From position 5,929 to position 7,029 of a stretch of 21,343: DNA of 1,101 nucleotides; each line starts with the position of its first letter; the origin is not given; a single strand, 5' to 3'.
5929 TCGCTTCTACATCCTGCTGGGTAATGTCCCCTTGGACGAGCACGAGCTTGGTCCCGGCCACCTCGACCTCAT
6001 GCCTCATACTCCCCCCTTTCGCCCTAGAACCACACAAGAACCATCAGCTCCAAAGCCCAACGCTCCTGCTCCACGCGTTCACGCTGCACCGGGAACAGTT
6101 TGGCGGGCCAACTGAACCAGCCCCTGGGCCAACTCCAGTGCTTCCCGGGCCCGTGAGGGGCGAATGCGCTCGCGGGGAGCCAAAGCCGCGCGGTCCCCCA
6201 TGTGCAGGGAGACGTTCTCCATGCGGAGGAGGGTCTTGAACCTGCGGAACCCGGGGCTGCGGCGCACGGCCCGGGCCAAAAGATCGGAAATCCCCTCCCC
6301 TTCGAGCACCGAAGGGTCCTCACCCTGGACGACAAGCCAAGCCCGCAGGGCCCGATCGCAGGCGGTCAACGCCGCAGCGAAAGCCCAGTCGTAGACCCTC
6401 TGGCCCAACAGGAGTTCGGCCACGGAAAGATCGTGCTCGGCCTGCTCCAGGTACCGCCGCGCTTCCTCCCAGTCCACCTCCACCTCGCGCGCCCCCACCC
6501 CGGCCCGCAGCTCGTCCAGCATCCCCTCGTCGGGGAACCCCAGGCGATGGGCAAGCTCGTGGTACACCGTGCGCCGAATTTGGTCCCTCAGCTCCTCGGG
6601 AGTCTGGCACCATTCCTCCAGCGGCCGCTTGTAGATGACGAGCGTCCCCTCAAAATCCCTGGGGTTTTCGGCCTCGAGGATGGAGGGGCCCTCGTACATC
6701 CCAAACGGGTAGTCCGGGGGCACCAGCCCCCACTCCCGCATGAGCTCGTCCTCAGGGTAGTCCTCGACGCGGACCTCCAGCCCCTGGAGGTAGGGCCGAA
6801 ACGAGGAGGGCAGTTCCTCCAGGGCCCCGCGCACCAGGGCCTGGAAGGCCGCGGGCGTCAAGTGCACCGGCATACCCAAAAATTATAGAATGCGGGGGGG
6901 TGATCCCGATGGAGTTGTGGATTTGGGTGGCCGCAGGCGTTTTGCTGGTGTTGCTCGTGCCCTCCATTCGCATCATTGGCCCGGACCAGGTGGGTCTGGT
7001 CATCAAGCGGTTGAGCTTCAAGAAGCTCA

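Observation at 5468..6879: Zincin(DUF1025)-HEPN fusion gene co-oriented with a macro-domain gene, next to NAD salvage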

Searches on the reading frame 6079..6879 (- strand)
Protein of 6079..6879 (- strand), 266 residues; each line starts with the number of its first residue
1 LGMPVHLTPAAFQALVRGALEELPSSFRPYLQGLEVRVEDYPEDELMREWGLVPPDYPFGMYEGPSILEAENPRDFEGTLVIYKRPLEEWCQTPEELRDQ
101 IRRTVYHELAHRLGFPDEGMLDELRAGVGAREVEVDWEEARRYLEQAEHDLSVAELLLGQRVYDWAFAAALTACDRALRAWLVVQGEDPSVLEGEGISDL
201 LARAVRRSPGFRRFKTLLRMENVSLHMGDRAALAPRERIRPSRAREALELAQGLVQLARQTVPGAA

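Call 3: search_protein_families(library=pfam, proteins=[window:6079-6879:-], max_evalue=1)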
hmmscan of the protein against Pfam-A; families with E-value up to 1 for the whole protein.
window:6079-6879:- (266 aa): 2 families
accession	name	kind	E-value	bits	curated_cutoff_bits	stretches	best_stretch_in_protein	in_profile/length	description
PF06262.17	Zincin_1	-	1.2e-18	67.3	22.4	1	31-120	1-92/97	Zincin-like metallopeptidase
PF05168.19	HEPN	-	1.4e-06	28.9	22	1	140-258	1-114/117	HEPN domain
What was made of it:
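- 6520..6789 (-): Mini-zincin (DUF1025 / Zincin_1, provisional MEROPS M94) domain, residues 31-120. Pfam E 1.2e-18 (call 3).
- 6106..6462 (-): HEPN-T fold domain (PF05168), residues 140-258, predicted to be non-catalytic. Pfam 28.9 bits > 22 (call 3).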

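Call 4: search_protein_families(library=ncbifam, proteins=[window:6079-6879:-], max_evalue=1)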
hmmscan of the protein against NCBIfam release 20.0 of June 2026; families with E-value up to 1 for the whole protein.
window:6079-6879:- (266 aa): 0 families

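Call 5: find_homologous_proteins(query=window:6079-6879:-, max_evalue=0.001)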
Query window:6079-6879:- (266 aa): 64 proteins with E <= 0.001 among 8000 candidates.
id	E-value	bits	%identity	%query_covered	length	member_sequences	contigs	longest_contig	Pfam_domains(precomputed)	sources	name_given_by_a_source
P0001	7.7e-171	584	100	99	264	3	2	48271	PF06262.18,PF05168.20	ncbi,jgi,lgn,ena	-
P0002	3.4e-107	376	66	98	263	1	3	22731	PF06262.18,PF05168.20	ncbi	-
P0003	1.8e-97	344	63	97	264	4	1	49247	PF06262.18,PF05168.20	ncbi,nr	ncbi:metallopeptidase family protein [Candidatus Bipolaricaulota bacterium]|nr:metallopeptidase fami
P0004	2.9e-95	337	61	97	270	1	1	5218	PF06262.18,PF05168.20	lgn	-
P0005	1.9e-94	334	64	93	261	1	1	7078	PF06262.18,PF05168.20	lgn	-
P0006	3.7e-94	333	60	97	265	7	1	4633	PF06262.18,PF05168.20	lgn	-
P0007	4.4e-94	333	60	98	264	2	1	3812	PF06262.18,PF05168.20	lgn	-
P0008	1.1e-93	331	63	94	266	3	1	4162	PF06262.18,PF05168.20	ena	-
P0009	2.1e-93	331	61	97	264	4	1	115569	PF06262.18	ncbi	-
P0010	4.3e-93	330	60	98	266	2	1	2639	PF06262.18,PF05168.20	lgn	-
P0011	5.6e-93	329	60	98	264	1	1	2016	PF06262.18,PF05168.20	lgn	-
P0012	5.2e-92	326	61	94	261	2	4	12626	PF06262.18,PF05168.20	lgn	-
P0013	2.0e-91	324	59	100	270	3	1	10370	PF06262.18,PF05168.20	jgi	-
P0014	7.0e-91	322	59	95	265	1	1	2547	PF06262.18,PF05168.20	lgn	-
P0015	7.3e-91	322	58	97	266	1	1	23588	PF06262.18,PF05168.20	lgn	-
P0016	8.7e-91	322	58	98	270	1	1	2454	PF06262.18,PF05168.20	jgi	jgi:predicted Zn-dependent protease with MMP-like domain/HEPN domain-containing protein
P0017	1.1e-90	322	58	99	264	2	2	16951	PF06262.18,PF05168.20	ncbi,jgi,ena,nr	ncbi:MAG TPA: metallopeptidase family protein [Candidatus Acetothermia bacterium]|nr:metallopeptidas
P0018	4.2e-90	320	58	97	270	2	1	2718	PF06262.18,PF05168.20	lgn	-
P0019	4.7e-90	320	59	99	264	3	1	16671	PF06262.18,PF05168.20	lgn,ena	-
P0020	1.4e-89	318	58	97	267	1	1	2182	PF06262.18,PF05168.20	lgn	-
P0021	1.7e-89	318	59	99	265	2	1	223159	PF06262.18,PF05168.20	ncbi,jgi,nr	ncbi:MAG: metallopeptidase family protein [Candidatus Acetothermia bacterium]|jgi:predicted Zn-depen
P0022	2.6e-89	317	61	94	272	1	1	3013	PF06262.18,PF05168.20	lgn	-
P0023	3.1e-89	317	58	97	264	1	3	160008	PF06262.18,PF05168.20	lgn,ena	-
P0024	1.1e-88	315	58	98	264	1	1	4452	PF06262.18,PF05168.20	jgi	jgi:predicted Zn-dependent protease with MMP-like domain/HEPN domain-containing protein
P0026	1.8e-88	314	57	98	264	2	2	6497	PF06262.18,PF05168.20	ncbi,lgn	-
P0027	4.4e-88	313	60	89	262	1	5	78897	PF06262.18,PF05168.20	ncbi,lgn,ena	-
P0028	9.3e-88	312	58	98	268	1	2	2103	PF06262.18,PF05168.20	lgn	-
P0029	2.9e-87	310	57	99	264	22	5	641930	PF06262.18,PF05168.20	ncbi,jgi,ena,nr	ncbi:MAG TPA: metallopeptidase family protein [Candidatus Bipolaricaulis sp.]|nr:metallopeptidase fa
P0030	5.7e-87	309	57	97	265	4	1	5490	PF06262.18,PF05168.20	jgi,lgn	-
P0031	1.1e-86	308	59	96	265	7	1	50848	PF06262.18,PF05168.20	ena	-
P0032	1.2e-86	308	57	97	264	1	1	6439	PF06262.18,PF05168.20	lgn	-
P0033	1.4e-86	308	55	98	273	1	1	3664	PF06262.18,PF05168.20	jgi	-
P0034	1.8e-86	308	57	99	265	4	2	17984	PF06262.18,PF05168.20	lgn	-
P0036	9.2e-85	302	59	92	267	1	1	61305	PF06262.18,PF05168.20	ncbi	-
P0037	1.4e-84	302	55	98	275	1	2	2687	PF06262.18,PF05168.20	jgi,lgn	-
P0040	1.0e-82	296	57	96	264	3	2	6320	PF06262.18,PF05168.20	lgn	-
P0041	3.0e-82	294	59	89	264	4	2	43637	PF06262.18,PF05168.20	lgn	-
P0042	3.1e-82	294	55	98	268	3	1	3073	PF06262.18,PF05168.20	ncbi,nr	ncbi:TPA: hypothetical protein DCY65_01530 [Candidatus Acetothermia bacterium]|nr:hypothetical prote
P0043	7.3e-82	293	57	96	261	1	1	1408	PF06262.18,PF05168.20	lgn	-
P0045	2.6e-81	291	57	90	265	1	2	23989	PF06262.18,PF05168.20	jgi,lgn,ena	jgi:predicted Zn-dependent protease with MMP-like domain/HEPN domain-containing protein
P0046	1.2e-80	289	55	97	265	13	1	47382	PF06262.18,PF05168.20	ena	-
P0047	1.3e-80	289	54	97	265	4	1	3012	PF06262.18,PF05168.20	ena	-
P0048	2.2e-80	288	54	97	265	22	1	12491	PF06262.18,PF05168.20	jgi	-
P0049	2.4e-80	288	57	89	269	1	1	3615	PF06262.18,PF05168.20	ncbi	-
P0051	2.1e-79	285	58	89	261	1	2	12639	PF06262.18,PF05168.20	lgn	-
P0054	4.0e-77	277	54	99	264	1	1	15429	PF06262.18,PF05168.20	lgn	-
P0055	2.7e-76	274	51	98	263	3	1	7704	PF06262.18,PF05168.20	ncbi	-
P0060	4.9e-61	224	45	96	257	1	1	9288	PF06262.18,PF05168.20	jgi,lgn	jgi:predicted Zn-dependent protease with MMP-like domain/HEPN domain-containing protein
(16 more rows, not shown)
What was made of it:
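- About 60 clusters at 90% identity, nearly all Bipolaricaulota (call 5).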

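Call 6: search_protein_families(library=padloc, proteins=[window:6079-6879:-], max_evalue=1)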
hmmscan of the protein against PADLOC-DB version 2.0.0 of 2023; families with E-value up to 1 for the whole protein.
window:6079-6879:- (266 aa): 0 families

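Call 8: find_related_loci(query=A1, collection=genome_contigs, flank=8000)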
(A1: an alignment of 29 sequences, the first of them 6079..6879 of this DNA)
Query A1 (266 aa) in genome_contigs; peptide patterns used: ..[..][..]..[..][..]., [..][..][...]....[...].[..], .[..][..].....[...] (x = any residue, [..] = any of these).
58 stretches matched a pattern; 28 encode a relative of the query (tblastn E <= 1e-3); 28 distinct loci.
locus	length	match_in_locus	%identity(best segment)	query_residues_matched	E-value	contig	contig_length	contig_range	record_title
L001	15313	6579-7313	61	12-255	2e-91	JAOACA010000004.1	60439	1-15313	MAG: Candidatus Bipolaricaulota bacterium isolate SKW192 NODE_4_length_60439_cov_6.540307, whole genome shotgun sequence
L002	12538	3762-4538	58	3-260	3e-90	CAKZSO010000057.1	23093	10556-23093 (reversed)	MAG: Candidatus Bipolaricaulota bacterium isolate N1_Bin_METABAT__2_1 genome assembly, contig: c_000003932544, whole gen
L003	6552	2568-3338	60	2-257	1e-89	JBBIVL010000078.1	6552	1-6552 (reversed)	MAG: Candidatus Bipolaricaulota bacterium isolate PGS172224_bin_76 NODE_3105_length_6552_cov_4.310143, whole genome shot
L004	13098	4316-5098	60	2-261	1e-88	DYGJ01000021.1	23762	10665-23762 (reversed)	MAG TPA_asm: Thermotoga sp. isolate BE2012_65_8 Afr_mines_BE2012_1060_length_23762_cov_3_164761, whole genome shotgun se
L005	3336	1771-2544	57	2-258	2e-87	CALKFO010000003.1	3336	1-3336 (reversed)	MAG: Candidatus Bipolaricaulota bacterium isolate S1_Bin_MAXBIN__002_1 genome assembly, contig: c_000003285412, whole ge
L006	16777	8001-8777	63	2-259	6e-85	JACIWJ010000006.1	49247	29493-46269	MAG: Candidatus Bipolaricaulota bacterium isolate MAG-23 Bipolaricaulaceae_O3_bin11_Scaffold_6, whole genome shotgun seq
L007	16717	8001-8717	59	3-240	2e-84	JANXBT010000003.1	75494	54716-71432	MAG: Candidatus Bipolaricaulota bacterium isolate SKYB41 NODE_3_length_75494_cov_42.334620, whole genome shotgun sequenc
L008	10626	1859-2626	57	3-257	4e-84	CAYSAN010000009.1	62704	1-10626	MAG TPA_asm: uncultured Thermotogaceae bacterium isolate binchicken_co40_107 genome assembly, contig: NODE_430_length_62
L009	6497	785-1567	57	3-262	9e-83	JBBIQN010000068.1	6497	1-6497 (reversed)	MAG: Candidatus Bipolaricaulota bacterium isolate MTF170219_bin_327 NODE_9747_length_6497_cov_223.528252, whole genome s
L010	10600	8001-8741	59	3-248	1e-82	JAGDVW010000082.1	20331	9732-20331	MAG: Candidatus Acetothermia bacterium isolate KUB_Bin03 NODE_476_length_20331_cov_47.496202, whole genome shotgun seque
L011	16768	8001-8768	58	3-257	8e-82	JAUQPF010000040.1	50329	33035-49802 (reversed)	MAG: Candidatus Bipolaricaulota bacterium isolate GMQP.bins.31.201705 NODE_313_length_50329_cov_233.708, whole genome sh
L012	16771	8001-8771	61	3-258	4e-81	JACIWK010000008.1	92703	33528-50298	MAG: Candidatus Bipolaricaulota bacterium isolate MAG-24 Bipolaricaulaceae_C3_bin9_Scaffold_8, whole genome shotgun sequ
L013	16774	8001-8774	55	3-258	8e-81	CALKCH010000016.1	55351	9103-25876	MAG: Candidatus Bipolaricaulota bacterium isolate S1_Bin_METABAT__65_1 genome assembly, contig: c_000000249327, whole ge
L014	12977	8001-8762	59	3-255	1e-80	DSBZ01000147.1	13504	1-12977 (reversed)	MAG TPA_asm: Candidatus Acetothermia bacterium isolate SpSt-1184 Ga0129302_1002369, whole genome shotgun sequence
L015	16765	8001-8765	58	12-265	9e-80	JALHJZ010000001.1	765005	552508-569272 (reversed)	MAG: Candidatus Bipolaricaulota bacterium isolate 8-LJY_034 scaffold_1, whole genome shotgun sequence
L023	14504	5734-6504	47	3-258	7e-62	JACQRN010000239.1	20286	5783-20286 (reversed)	MAG: Planctomycetota bacterium isolate NC_groundwater_1360_Ag_S-0.2um_70_32 S_p2_S4_coassembly_k141_2991082, whole genom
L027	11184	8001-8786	39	3-262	6e-52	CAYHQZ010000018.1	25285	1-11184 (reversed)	MAG TPA_asm: uncultured Planctomycetia bacterium isolate ERP119705_co14_256 genome assembly, contig: NODE_1655_length_25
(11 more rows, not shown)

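Call 11: search_solved_structures(query=A1, max_evalue=1, show_alignments=4)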
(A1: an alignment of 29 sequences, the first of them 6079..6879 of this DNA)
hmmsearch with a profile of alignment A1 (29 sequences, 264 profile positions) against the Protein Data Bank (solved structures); distinct sequences matched with E-value up to 1: 13.
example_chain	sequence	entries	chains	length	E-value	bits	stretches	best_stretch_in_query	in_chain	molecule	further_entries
3e11_A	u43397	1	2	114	1.5e-18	70.4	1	3-119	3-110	predicted zincin-like metalloprotease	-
1ufb_A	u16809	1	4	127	2.3e-05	27.2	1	138-259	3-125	TT1696 protein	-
1o3u_A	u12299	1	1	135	0.0012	21.6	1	139-257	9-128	conserved hypothetical protein TM0613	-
5cwn_A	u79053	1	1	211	0.0064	19.2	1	131-260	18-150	Designed helical repeat protein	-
5eil_A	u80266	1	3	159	0.055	16.2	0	166-203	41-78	TRI-05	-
3o10_A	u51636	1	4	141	0.065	15.9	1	137-190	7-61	Sacsin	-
3eu9_A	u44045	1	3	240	0.11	15.1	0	170-230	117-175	Huntingtin-interacting protein 14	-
5w7i_A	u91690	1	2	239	0.11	15.1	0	170-230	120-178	Palmitoyltransferase ZDHHC17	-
5w7j_A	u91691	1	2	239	0.11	15.1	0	170-230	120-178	Palmitoyltransferase ZDHHC17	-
2fo1_E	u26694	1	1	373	0.22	14.1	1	145-256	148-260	Lin-12 protein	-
2ejq_A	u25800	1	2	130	0.25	14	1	7-49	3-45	Hypothetical protein TTHA0227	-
9xbd_A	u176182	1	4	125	0.58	12.8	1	138-252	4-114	HEPN domain-containing protein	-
9xbc_A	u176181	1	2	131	0.71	12.5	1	138-216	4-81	HEPN domain-containing protein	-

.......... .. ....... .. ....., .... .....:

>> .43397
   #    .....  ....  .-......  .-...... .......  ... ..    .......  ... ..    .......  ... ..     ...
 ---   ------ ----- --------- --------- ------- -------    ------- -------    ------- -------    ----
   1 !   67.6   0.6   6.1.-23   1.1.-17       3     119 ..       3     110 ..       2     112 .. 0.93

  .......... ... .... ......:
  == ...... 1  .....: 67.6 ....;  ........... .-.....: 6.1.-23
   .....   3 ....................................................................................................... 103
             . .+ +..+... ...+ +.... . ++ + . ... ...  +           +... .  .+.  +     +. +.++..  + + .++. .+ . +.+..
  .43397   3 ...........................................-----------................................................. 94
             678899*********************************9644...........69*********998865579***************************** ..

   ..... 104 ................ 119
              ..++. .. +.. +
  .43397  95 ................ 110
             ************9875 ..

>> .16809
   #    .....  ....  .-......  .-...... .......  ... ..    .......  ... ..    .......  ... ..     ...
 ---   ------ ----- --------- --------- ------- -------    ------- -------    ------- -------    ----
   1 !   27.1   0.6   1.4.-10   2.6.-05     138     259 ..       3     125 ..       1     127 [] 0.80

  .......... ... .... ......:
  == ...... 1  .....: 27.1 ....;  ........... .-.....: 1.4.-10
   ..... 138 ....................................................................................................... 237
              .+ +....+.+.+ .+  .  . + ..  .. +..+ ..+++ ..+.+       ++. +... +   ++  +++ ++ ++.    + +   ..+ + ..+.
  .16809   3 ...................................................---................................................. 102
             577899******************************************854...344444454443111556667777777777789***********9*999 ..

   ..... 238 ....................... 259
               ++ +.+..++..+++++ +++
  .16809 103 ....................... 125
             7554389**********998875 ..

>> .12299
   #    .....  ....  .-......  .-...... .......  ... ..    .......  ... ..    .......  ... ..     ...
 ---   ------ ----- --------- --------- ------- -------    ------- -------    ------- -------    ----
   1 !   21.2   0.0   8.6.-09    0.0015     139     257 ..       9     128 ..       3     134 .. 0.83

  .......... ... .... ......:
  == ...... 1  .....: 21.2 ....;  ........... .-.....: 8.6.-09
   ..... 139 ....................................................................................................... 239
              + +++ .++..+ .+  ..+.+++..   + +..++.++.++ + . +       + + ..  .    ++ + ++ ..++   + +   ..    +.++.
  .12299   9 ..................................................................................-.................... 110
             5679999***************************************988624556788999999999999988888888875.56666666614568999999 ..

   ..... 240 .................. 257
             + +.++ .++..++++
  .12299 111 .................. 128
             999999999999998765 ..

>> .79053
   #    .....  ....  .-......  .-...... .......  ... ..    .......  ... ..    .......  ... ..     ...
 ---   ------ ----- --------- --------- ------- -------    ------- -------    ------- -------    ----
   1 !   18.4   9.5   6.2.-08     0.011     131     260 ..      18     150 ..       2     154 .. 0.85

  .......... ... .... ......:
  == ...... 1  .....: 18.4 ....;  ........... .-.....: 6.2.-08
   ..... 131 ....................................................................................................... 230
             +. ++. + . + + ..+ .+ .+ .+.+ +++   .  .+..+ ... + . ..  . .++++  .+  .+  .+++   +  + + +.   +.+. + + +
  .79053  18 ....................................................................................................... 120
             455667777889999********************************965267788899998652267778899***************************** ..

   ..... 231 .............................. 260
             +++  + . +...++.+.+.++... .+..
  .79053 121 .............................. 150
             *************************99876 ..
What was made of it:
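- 6520..6789 (-): Profile vs 3e11 E 1.5e-18 (call 11).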

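Call 18: predict_structure(alignment_id=A1)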
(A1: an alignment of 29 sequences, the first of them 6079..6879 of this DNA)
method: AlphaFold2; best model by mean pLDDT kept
length: 266 residues; sequences in the alignment: 29
mean_pLDDT: 86.2   pTM: 0.57
mean pLDDT of the five models: 86.2, 85.2, 84.3, 83.5, 80.5
residues with pLDDT >= 90: 125; 70-90: 111; 50-70: 24; < 50: 6
segments of 3 or more residues with pLDDT < 50: 128-132
pLDDT, mean of each block of 10 residues (from residue 1): 80 92 84 89 75 70 86 82 88 85 87 71 51 77 98 98 96 98 93 93 95 96 80 85 98 98 80
secondary structure, 60 per line:
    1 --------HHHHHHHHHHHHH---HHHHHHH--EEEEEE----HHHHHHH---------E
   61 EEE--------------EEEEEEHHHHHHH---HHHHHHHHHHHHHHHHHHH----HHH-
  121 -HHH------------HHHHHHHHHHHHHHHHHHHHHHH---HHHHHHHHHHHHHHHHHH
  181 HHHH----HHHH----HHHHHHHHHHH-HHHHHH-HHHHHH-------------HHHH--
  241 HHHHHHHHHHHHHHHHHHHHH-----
elements in order: H9-21 H25-31 E34-39 H44-50 E60-63 E78-83 H84-90 H94-112 H137-159 H163-184 H189-192 H197-207 H209-214 H216-221 H235-238 H241-261
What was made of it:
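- pTM is 0.57 and the linker has pLDDT below 50, so the relative arrangement of the domains is unknown (call 18).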

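Call 24: fold_search(model_id=the predicted structure, library=pdb)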
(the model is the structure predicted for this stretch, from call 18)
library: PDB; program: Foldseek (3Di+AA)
matches with E <= 10: 323; with E <= 0.001: 1
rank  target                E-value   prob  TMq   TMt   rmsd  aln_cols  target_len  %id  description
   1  3e11_A                1.1e-05  1.00  0.33  0.72   4.9       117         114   30  Crystal structure of a predicted zincin-like metalloprotease (acel_2062) from acidothermus cellulolyticus 11b at 1.80  (released 2008-08-19)
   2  1ufb_A                2.3e-03  1.00  0.39  0.76   3.1       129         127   28  Crystal structure of TT1696 from Thermus thermophilus HB8 (released 2003-11-28)
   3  3o10_C                4.6e-03  1.00  0.40  0.73   2.9       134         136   19  Crystal structure of the HEPN domain from human sacsin (released 2011-03-30)
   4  1wol                  7.7e-03  1.00  0.38  0.76   4.0       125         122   19  Crystal Structure of ST0689, an archaeal HEPN homologue (released 2005-11-22)
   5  2hsb                  8.0e-03  1.00  0.37  0.72   3.3       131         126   17  Crystal structure of a hepn domain containing protein (af_0298) from archaeoglobus fulgidus at 1.95 A resolution (released 2006-08-15)
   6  2ejq_A                9.4e-03  1.00  0.28  0.63   5.1       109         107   27  Conserved hypothetical protein (TTHA0227) from Thermo thermophilus HB8 (released 2007-09-25)
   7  3o10_A                1.3e-02  1.00  0.40  0.73   2.8       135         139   17  Crystal structure of the HEPN domain from human sacsin (released 2011-03-30)
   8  1o3u                  4.4e-02  1.00  0.35  0.74   5.3       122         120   18  Crystal structure of an hepn domain protein (tm0613) from thermotoga maritima at 1.75 A resolution (released 2003-04-22)
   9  3o10_D                4.9e-02  1.00  0.37  0.67   4.3       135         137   19  Crystal structure of the HEPN domain from human sacsin (released 2011-03-30)
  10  4nqf_A                5.4e-02  1.00  0.33  0.55   6.2       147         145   14  Crystal structure of HEPN domain protein (released 2014-03-26)
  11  9min_I                5.7e-02  0.95  0.24  0.42   8.2       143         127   20  Structure of a designed minibinder to NYESO1-A*02:01 (released 2025-08-06)
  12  9min_D                1.1e-01  0.96  0.24  0.44   8.3       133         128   20  Structure of a designed minibinder to NYESO1-A*02:01 (released 2025-08-06)
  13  2q00_A                1.3e-01  1.00  0.34  0.69   3.3       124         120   15  Crystal structure of the P95883_SULSO protein from Sulfolobus solfataricus. NESG target SsR10. (released 2007-05-29)
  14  9bj7_F                1.6e-01  0.99  0.29  0.47   9.6       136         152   12  Crystal structure of the N-terminal truncated AbiV (residues 24-201) (released 2025-08-13)
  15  9bj7_B                1.7e-01  0.98  0.29  0.48   9.3       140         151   11  Crystal structure of the N-terminal truncated AbiV (residues 24-201) (released 2025-08-13)
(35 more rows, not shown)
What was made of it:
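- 6520..6789 (-): Foldseek 3e11 TM 0.72 (call 24).
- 6106..6462 (-): Foldseek 1ufb, 3o10, 1wol, 2hsb TM 0.72-0.76 (call 24).
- On Zincin_1 / DUF1025 mini-zincin (provisional MEROPS M94): Foldseek E 1.1e-5, target TM 0.72 (call 24)
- Checked: The AF2 model (pLDDT 86) matches 3e11 (mini-zincin, TM 0.72), 1ufb TT1696 (TM 0.76) and the sacsin HEPN domain (TM 0.73) (calls 18, 24).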

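Call 28: search_protein_representatives(alignment_id=A1)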
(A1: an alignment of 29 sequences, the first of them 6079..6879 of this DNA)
Query: 29 sequences, 264 profile positions. Proteins with E-value up to 0.001 (for the whole library): 3637; up to 1e-10: 1234; up to 1e-30: 6. The best 150 are listed.
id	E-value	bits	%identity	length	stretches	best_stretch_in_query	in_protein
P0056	4.2e-114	396.8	-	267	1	1-262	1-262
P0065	9.9e-94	330.0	-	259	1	1-256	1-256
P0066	1.7e-83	296.5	-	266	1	1-261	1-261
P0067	6.8e-64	232.2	-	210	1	46-245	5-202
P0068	8.6e-53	195.9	-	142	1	1-115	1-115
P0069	6.1e-34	134.1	-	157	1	1-82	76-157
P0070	1.6e-28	116.3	-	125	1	3-119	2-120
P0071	8.7e-27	110.6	-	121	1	5-119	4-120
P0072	8.8e-27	110.6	-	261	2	8-118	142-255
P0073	1.6e-26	109.7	-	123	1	6-118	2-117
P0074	1.8e-25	106.3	-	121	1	5-120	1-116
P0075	2.8e-25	105.7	-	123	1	3-123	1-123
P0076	3.8e-25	105.2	-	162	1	3-118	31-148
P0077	8.8e-25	104.0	-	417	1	4-123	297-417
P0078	2.1e-24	102.8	-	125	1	6-120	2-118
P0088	6.2e-23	98.0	-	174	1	3-117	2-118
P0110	1.2e-21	93.7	-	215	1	6-130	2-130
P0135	1.0e-20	90.7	-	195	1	6-120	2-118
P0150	4.3e-20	88.6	-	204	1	9-119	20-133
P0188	2.8e-19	86.0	-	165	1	6-120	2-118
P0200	4.4e-19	85.4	-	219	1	9-134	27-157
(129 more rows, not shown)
